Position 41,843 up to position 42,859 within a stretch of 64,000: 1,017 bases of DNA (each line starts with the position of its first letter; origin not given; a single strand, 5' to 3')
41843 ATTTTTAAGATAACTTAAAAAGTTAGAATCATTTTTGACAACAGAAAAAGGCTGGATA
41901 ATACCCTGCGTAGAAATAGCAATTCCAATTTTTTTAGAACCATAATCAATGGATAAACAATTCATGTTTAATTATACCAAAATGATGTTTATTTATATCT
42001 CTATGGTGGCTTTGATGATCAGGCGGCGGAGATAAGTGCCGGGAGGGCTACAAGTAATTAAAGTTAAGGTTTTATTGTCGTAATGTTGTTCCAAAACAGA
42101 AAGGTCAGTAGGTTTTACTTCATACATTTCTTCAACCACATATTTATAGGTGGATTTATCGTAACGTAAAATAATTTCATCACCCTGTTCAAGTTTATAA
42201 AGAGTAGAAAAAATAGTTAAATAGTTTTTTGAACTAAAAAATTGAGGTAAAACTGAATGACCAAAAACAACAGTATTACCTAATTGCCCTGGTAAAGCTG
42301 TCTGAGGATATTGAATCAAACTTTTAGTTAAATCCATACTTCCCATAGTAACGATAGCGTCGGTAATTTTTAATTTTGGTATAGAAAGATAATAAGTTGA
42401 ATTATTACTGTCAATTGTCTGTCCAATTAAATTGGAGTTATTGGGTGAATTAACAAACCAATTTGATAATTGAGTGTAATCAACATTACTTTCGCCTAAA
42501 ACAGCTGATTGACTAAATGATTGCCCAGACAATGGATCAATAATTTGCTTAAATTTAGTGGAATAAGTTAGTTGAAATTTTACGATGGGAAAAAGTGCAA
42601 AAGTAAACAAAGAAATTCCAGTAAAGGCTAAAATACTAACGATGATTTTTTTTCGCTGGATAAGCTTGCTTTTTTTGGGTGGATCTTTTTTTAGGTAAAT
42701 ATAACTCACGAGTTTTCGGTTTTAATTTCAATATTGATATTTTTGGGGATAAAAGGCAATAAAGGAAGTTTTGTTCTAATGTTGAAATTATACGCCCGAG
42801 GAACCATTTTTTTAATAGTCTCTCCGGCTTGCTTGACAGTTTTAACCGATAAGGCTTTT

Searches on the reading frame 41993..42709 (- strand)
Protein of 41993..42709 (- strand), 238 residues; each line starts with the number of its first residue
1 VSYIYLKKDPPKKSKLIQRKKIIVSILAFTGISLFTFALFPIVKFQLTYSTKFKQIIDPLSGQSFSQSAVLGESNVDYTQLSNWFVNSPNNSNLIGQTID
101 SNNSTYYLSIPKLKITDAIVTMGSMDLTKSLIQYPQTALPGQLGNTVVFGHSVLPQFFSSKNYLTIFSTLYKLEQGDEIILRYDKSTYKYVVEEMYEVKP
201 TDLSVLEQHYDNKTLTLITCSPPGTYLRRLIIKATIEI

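Call 3: search_protein_families(library=pfam, proteins=[window:41993-42709:-], max_evalue=0.1)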
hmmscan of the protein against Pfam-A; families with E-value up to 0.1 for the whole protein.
window:41993-42709:- (238 aa): 2 families
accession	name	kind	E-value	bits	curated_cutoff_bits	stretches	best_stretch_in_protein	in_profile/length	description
PF04203.18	Sortase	-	4e-27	94.9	26.6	1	108-235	1-123/125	Sortase domain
PF24842.1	UFD1_N2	-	0.078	13.5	37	0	164-202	28-60/76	Ubiquitin fusion degradation protein UFD1, N-terminal subdomain 2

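Call 4: search_protein_families(library=ncbifam, proteins=[window:41993-42709:-], max_evalue=0.1)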
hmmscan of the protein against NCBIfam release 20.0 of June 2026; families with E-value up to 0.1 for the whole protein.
window:41993-42709:- (238 aa): 7 families
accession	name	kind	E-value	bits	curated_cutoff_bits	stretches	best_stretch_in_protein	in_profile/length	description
NF033745.1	class_C_sortase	subfamily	8.4e-17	61.6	160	1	97-234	84-218/220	class C sortase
NF058671.1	sortase_SrtD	exception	1.9e-16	60.3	140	1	88-222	47-170/187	class D sortase, LPxTATN-specific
TIGR01076.1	sortase_fam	subfamily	2e-16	60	39.35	1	107-233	2-124/136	sortase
NF033746.1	class_D_sortase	subfamily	3e-15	56.2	165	1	101-222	6-116/135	class D sortase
NF033747.1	class_E_sortase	subfamily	1.4e-14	54.4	160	1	98-235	64-204/211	class E sortase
NF033748.1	class_F_sortase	subfamily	1e-07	31.7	166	1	133-221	49-134/155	class F sortase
TIGR03784.1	marine_sortase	equivalog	0.0005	19.7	158.25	1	165-222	101-158/174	class GN sortase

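Call 28: find_homologous_proteins(query=window:41996-42709:-, max_evalue=0.001)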
Query window:41996-42709:- (238 aa): 2459 proteins with E <= 0.001 among 2834 candidates; the best 120 are listed.
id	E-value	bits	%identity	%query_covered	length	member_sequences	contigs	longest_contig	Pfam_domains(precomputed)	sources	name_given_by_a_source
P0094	2.1e-149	513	100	100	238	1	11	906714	PF04203.19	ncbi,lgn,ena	-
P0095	8.0e-140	482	92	100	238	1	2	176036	PF04203.19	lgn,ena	-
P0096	3.0e-133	460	87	100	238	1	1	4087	PF04203.19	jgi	jgi:sortase A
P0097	6.4e-132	456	87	100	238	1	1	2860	PF04203.19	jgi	jgi:sortase A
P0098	1.6e-129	448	85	100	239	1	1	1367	PF04203.19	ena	-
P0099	2.6e-129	448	86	100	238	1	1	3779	PF04203.19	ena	-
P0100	3.1e-129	447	85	100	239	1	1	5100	PF04203.19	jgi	jgi:sortase A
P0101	7.6e-129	446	85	100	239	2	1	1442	PF04203.19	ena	-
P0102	1.4e-126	439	84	100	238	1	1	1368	PF04203.19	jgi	jgi:sortase A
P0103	2.0e-124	432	83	100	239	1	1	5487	PF04203.19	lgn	-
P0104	2.5e-124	431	81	100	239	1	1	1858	PF04203.19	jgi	jgi:sortase A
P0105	4.3e-119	414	81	100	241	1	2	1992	PF04203.19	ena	-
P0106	1.1e-118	413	79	100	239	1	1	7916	PF04203.19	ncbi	-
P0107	1.8e-118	412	81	100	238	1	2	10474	PF04203.19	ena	-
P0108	4.0e-118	411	77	100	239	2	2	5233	PF04203.19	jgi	jgi:sortase A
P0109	4.6e-118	411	80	100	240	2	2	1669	PF04203.19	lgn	-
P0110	8.6e-118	410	80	100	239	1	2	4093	PF04203.19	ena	-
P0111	1.2e-117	410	79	100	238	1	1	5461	PF04203.19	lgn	-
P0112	5.6e-116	404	76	100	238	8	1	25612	PF04203.19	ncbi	-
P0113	6.0e-116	404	78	100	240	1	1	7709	PF04203.19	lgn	-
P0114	6.3e-116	404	77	100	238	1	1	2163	PF04203.19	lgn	-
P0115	3.3e-115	401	78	100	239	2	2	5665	PF04203.19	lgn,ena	-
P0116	3.0e-114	398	76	100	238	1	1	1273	PF04203.19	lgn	-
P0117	4.6e-114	398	77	100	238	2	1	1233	PF04203.19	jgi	-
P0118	1.9e-113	396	79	100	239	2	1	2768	PF04203.19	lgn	-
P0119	3.6e-113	395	76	100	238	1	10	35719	PF04203.19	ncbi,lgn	-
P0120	2.2e-110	386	75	100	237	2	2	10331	PF04203.19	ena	-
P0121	2.6e-107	376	76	99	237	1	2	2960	PF04203.19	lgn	-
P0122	6.3e-105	368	74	99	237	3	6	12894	PF04203.19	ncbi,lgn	-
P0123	1.2e-104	367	73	99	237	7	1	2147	PF04203.19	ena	-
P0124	7.6e-104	364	74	99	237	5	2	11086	PF04203.19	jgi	-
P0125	1.1e-103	364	69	99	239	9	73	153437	PF04203.19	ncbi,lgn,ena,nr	ncbi:MAG TPA: sortase [Candidatus Woesebacteria bacterium]|nr:sortase [Candidatus Shapirobacteria ba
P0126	5.6e-103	362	74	99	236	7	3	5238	PF04203.19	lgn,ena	-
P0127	9.2e-103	361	72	99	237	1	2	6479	PF04203.19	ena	-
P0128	1.1e-102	361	72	99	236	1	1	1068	PF04203.19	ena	-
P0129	1.2e-102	360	72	99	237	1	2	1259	PF04203.19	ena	-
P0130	4.3e-102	359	72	99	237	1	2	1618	PF04203.19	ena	-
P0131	5.8e-102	358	68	99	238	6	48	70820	PF04203.19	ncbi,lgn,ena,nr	ncbi:MAG TPA: sortase [Candidatus Woesebacteria bacterium]|nr:sortase [Candidatus Woesebacteria bact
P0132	1.0e-101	357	68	100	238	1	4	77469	PF04203.19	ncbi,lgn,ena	-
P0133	3.8e-101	356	71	99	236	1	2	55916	PF04203.19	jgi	-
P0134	4.1e-101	355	71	100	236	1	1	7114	PF04203.19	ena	-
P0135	7.1e-101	355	71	100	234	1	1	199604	PF04203.19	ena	-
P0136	7.1e-101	355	69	100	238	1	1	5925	PF04203.19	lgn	-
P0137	8.1e-101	354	71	100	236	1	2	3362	PF04203.19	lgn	-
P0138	8.6e-101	354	71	100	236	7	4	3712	PF04203.19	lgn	-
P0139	1.0e-100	354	73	99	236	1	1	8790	PF04203.19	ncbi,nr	ncbi:MAG: sortase [Candidatus Shapirobacteria bacterium]|nr:sortase [Candidatus Shapirobacteria bact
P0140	1.2e-100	354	70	99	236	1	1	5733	PF04203.19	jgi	-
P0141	2.7e-100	353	71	99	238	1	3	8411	PF04203.19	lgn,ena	-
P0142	2.9e-100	353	71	100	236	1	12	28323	PF04203.19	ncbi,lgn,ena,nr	ncbi:MAG: sortase [Candidatus Shapirobacteria bacterium]|nr:sortase [Candidatus Shapirobacteria bact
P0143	3.7e-100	352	71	100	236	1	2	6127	PF04203.19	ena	-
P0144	5.0e-100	352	71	99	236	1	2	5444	PF04203.19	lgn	-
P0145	6.2e-100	352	69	100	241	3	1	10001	PF04203.19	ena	-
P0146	7.8e-100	351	70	100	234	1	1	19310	PF04203.19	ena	-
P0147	1.6e-99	350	70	100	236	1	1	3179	PF04203.19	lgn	-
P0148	3.7e-99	349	70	99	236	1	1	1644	PF04203.19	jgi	-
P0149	5.4e-99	348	69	100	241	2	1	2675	PF04203.19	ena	-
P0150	6.3e-99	348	70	100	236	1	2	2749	PF04203.19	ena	-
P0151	7.2e-99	348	69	100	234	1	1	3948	PF04203.19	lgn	-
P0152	7.3e-99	348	69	100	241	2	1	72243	PF04203.19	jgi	-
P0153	7.8e-99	348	69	100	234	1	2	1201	PF04203.19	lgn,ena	-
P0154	1.9e-98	347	68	100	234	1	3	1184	PF04203.19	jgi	-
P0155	2.6e-98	346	70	99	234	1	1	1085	PF04203.19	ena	-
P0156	8.8e-98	345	69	100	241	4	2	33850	PF04203.19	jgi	jgi:sortase A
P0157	1.1e-97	344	69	99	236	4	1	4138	PF04203.19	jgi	jgi:sortase A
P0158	3.1e-97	343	69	91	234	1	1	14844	PF04203.19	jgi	-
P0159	5.6e-97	342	67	100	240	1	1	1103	PF04203.19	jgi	jgi:sortase A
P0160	6.9e-97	342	68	100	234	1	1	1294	PF04203.19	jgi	jgi:sortase A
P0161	9.3e-97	341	67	100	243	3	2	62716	PF04203.19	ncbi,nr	ncbi:MAG: sortase [Candidatus Shapirobacteria bacterium]|nr:sortase [Candidatus Shapirobacteria bact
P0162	1.1e-96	341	67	100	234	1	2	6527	PF04203.19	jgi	jgi:sortase A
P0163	1.7e-96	340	69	99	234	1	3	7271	PF04203.19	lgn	-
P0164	6.9e-96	338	68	99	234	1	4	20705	PF04203.19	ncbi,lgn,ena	-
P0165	7.7e-96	338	70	99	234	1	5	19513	PF04203.19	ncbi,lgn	-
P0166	1.3e-95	337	67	100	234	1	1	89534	PF04203.19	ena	-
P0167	1.4e-95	337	68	100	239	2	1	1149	PF04203.19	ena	-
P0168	1.6e-95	337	68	100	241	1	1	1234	PF04203.19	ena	-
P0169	1.7e-95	337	68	99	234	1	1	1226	PF04203.19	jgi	jgi:sortase A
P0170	1.8e-95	337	66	100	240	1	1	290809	PF04203.19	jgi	jgi:sortase A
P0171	3.3e-95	336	68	100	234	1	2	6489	PF04203.19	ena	-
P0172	5.5e-95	335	67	100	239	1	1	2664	PF04203.19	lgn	-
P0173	5.6e-95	335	66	100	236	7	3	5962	PF04203.19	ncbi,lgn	-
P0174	6.1e-95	335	66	100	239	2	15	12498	PF04203.19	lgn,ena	-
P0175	8.1e-95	335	67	100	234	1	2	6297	PF04203.19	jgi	-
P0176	9.1e-95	335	68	100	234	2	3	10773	PF04203.19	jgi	-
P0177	1.5e-94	334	67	100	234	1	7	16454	PF04203.19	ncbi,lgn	-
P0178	2.9e-94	333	64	100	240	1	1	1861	PF04203.19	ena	-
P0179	2.0e-93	330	63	100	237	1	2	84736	PF04203.19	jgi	jgi:sortase A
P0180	2.3e-93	330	63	100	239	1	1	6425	PF04203.19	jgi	-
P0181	3.6e-93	329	66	100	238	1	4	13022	PF04203.19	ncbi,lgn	-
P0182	1.2e-92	328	66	97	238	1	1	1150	PF04203.19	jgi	-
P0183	1.7e-92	327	63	99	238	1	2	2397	PF04203.19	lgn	-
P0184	2.3e-92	327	70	91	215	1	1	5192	PF04203.19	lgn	-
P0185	2.5e-92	327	66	100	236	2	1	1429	PF04203.19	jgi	-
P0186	3.0e-92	326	65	99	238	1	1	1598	PF04203.19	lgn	-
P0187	3.3e-92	326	64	99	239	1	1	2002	PF04203.19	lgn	-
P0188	4.0e-92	326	65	99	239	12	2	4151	PF04203.19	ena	-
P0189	5.5e-92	326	66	100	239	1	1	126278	PF04203.19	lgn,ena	-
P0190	6.3e-92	325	63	99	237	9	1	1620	PF04203.19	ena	-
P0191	6.4e-92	325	65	100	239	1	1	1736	PF04203.19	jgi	jgi:sortase A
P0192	6.7e-92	325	65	99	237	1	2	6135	PF04203.19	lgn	-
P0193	1.1e-91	325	73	83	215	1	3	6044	PF04203.19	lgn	-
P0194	1.5e-91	324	63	100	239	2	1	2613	PF04203.19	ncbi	-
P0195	2.1e-91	324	63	100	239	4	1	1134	PF04203.19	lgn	-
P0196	2.1e-91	324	64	99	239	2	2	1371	PF04203.19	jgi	-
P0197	3.2e-91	323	64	99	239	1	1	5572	PF04203.19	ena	-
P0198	4.3e-91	323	65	100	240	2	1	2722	PF04203.19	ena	-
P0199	5.9e-91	322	62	100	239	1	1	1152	PF04203.19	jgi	jgi:sortase A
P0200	7.8e-91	322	64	99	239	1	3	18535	PF04203.19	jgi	-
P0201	8.0e-91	322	63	99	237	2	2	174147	PF04203.19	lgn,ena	-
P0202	8.7e-91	322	64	100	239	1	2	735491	PF04203.19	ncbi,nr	ncbi:MAG: sortase [Candidatus Shapirobacteria bacterium]|nr:sortase [Candidatus Shapirobacteria bact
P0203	8.9e-91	322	62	99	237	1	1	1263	PF04203.19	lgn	-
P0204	1.2e-90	321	63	99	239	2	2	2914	PF04203.19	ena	-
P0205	1.6e-90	321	62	100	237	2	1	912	PF04203.19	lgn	-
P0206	1.7e-90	321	63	99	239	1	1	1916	PF04203.19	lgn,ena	-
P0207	2.2e-90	320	63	99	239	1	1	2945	PF04203.19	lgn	-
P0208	2.4e-90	320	64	99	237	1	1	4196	PF04203.19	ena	-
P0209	4.0e-90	319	65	100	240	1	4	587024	PF04203.19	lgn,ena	-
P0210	4.7e-90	319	62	100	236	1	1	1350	PF04203.19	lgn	-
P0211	5.9e-90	319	64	100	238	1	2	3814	PF04203.19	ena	-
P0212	7.0e-90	319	65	100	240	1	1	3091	PF04203.19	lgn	-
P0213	7.1e-90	319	63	100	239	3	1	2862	PF04203.19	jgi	jgi:sortase A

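Call 29: search_solved_structures(query=window:41996-42709:-, max_evalue=0.001, show_alignments=2)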
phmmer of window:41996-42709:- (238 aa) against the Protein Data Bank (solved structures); distinct sequences matched with E-value up to 0.001: 34.
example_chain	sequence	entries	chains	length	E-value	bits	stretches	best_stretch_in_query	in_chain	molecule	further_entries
4d70_A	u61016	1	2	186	3.4e-12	49.9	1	99-234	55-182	SORTASE FAMILY PROTEIN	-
4d7w_A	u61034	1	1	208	2.6e-09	40.5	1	83-233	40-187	SORTASE FAMILY PROTEIN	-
8gr6_A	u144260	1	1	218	6.4e-08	35.9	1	105-233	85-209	Sortase-like protein, putative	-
5go6_A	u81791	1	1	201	1.7e-07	34.6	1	121-236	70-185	Putative secreted protein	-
5go5_A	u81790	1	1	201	6e-07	32.7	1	121-236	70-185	sortase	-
8guu_A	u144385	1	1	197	8.9e-07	32.2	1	105-233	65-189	Sortase-like protein, putative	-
7s53_A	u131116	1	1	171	1.2e-06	31.8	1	142-236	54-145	Class A sortase, sortase A chimera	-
24rr_A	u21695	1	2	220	1.3e-06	31.6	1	107-233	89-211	Ebp pilus assembly class C sortase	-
6ixz_A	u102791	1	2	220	4.5e-06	29.9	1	103-234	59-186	Sortase family protein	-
2kw8_A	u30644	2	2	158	4.5e-06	29.9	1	87-231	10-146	LPXTG-site transpeptidase family protein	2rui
7d6p_A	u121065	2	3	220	4.5e-06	29.9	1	103-234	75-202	Sortase family protein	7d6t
3rcc_A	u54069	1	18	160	1.4e-05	28.3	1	108-237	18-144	Sortase SrtA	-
7s56_A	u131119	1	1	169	1.8e-05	27.9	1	108-237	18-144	Class A sortase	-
5hu4_A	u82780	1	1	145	1.9e-05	27.8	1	163-233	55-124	Cysteine protease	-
1t2p_A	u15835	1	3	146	2.3e-05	27.6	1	157-222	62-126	sortase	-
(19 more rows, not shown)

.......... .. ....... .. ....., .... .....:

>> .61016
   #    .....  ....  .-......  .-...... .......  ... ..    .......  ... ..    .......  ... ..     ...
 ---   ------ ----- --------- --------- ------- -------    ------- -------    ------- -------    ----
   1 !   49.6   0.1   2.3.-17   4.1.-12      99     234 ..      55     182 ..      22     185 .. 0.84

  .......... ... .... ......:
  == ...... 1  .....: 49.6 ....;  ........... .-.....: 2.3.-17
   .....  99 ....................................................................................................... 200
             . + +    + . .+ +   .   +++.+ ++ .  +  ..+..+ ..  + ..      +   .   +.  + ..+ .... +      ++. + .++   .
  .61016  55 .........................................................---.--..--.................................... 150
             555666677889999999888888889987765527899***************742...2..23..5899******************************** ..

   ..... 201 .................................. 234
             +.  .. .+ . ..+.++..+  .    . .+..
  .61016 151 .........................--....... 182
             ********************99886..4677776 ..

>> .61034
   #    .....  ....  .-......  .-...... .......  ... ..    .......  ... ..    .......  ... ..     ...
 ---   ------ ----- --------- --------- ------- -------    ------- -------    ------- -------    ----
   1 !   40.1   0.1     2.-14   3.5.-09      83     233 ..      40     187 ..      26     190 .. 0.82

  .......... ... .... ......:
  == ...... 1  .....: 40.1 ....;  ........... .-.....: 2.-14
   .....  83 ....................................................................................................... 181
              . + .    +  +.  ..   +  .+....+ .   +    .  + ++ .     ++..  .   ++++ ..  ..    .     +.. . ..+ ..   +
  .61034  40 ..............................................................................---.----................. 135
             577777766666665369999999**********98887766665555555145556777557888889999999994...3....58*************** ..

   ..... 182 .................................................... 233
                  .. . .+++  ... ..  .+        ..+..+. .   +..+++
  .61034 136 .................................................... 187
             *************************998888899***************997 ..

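Call 56: find_encoding_contigs(protein=P0125, flank=10000, max_places=1)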
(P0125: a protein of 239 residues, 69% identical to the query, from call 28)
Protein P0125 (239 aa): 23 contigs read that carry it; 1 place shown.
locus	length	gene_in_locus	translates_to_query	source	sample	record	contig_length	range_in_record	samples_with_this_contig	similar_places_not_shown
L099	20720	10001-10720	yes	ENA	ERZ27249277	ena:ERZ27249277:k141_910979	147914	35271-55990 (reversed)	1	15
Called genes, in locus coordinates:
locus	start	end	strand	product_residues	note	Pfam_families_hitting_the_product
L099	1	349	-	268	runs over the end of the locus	PF01209:Ubie_methyltran, PF03848:TehB (faint), PF05175:MTS, PF13489:Methyltransf_23, PF13847:Methyltransf_31, PF08241:Methyltransf_11, PF08242:Methyltransf_12, PF13649:Methyltransf_25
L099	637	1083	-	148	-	PF01230:HIT (weak)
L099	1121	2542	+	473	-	PF00587:tRNA-synt_2b, PF03129:HGTP_anticodon, PF09180:ProRS-C_1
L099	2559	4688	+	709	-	PF17854:FtsK_alpha, PF01580:FtsK_SpoIIIE, PF09397:FtsK_gamma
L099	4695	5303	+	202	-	PF13413:HTH_25, PF09136:Glucodextran_B (weak)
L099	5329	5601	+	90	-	-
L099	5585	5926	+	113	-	-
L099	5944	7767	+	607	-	PF01411:tRNA-synt_2c, PF07973:tRNA_SAD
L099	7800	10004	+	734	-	-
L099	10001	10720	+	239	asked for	PF04203:Sortase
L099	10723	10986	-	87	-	-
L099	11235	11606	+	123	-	PF03652:RuvX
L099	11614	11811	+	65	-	-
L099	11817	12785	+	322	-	PF02618:YceG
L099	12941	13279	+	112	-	PF03819:MazG (weak)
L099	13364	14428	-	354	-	PF00919:UPF0004, PF04055:Radical_SAM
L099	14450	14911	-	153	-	-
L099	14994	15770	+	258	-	PF05375:Pacifastin_I (weak)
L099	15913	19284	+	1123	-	PF04563:RNA_pol_Rpb2_1 (faint), PF04561:RNA_pol_Rpb2_2, PF04565:RNA_pol_Rpb2_3, PF10385:RNA_pol_Rpb2_45, PF00562:RNA_pol_Rpb2_6, PF04560:RNA_pol_Rpb2_7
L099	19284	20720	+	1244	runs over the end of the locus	PF04997:RNA_pol_Rpb1_1, PF00623:RNA_pol_Rpb1_2, PF04983:RNA_pol_Rpb1_3, PF04998:RNA_pol_Rpb1_5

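Call 57: find_encoding_contigs(protein=P0179, flank=10000, max_places=1)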
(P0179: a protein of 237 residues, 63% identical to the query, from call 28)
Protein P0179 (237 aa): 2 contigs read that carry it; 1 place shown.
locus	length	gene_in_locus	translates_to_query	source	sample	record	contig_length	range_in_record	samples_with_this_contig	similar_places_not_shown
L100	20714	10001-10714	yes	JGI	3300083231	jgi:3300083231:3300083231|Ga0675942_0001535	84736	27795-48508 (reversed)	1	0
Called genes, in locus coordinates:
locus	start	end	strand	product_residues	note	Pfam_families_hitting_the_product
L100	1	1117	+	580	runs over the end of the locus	PF00753:Lactamase_B (weak), PF12706:Lactamase_B_2 (faint), PF07521:RMMBL (faint), PF22505:RNase_J_b_CASP, PF17770:RNase_J_C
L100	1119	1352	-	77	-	-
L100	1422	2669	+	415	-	PF00587:tRNA-synt_2b, PF03129:HGTP_anticodon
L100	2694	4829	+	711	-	PF17854:FtsK_alpha, PF01580:FtsK_SpoIIIE, PF09397:FtsK_gamma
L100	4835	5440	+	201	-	PF13413:HTH_25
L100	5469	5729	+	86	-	-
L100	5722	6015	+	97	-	-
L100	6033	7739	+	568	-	PF01411:tRNA-synt_2c, PF07973:tRNA_SAD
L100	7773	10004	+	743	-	-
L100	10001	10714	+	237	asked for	PF04203:Sortase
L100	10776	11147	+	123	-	PF03652:RuvX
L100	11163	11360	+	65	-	-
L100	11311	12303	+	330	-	PF02618:YceG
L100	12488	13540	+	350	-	-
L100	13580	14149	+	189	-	-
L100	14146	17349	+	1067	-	-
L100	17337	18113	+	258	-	-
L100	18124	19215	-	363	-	PF00919:UPF0004, PF04055:Radical_SAM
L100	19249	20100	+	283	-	-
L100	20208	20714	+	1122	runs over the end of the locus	PF04561:RNA_pol_Rpb2_2, PF04565:RNA_pol_Rpb2_3, PF10385:RNA_pol_Rpb2_45 (weak), PF00562:RNA_pol_Rpb2_6, PF04560:RNA_pol_Rpb2_7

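Call 58: find_encoding_contigs(protein=P0213, flank=10000, max_places=1)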
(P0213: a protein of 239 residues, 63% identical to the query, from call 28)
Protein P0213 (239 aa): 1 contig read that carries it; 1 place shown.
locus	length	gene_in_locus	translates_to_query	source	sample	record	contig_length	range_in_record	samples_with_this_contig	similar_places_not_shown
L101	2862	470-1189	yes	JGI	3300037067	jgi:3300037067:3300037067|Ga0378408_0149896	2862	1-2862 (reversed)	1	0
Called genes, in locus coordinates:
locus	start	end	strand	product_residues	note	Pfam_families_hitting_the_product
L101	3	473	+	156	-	?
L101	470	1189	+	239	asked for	PF04203:Sortase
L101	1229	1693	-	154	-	PF01230:HIT (weak)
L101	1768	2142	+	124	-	PF03652:RuvX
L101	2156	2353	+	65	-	-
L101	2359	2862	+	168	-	?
